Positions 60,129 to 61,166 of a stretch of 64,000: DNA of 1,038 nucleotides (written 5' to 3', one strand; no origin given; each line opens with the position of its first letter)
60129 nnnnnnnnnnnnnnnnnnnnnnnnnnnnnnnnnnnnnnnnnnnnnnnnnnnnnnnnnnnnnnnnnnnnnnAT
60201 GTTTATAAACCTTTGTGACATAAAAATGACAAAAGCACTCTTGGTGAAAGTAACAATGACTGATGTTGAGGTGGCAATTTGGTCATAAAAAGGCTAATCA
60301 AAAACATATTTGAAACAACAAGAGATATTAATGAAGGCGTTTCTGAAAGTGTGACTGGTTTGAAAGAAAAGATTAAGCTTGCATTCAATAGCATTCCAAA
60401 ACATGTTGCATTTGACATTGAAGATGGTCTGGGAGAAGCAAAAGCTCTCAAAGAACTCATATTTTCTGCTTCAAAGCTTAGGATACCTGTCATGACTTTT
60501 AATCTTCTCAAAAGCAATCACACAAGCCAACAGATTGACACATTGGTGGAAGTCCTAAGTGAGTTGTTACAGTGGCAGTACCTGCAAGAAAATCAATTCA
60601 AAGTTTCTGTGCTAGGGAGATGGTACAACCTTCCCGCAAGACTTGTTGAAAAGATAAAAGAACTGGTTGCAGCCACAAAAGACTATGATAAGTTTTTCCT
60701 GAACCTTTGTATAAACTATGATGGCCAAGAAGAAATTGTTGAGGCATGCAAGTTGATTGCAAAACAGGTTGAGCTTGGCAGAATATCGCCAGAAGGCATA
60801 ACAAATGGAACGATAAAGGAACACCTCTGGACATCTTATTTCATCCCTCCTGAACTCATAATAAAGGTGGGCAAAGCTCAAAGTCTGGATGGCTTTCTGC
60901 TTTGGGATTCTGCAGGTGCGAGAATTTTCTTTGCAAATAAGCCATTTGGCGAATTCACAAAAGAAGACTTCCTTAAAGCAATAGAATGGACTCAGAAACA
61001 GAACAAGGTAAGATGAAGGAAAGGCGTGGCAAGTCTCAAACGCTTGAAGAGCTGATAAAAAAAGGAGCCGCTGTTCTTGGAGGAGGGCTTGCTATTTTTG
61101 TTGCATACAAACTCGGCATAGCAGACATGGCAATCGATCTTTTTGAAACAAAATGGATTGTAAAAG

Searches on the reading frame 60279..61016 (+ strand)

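Call 71: search_protein_families(library=pfam, proteins=[window:60279-61016:+], max_evalue=0.001)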
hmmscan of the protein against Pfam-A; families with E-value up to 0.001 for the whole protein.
window:60279-61016:+ (245 aa): 1 family
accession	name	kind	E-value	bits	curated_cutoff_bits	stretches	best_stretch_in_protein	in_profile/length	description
PF01255.24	Prenyltransf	-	4e-31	108.7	27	1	54-242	24-215/219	Putative undecaprenyl diphosphate synthase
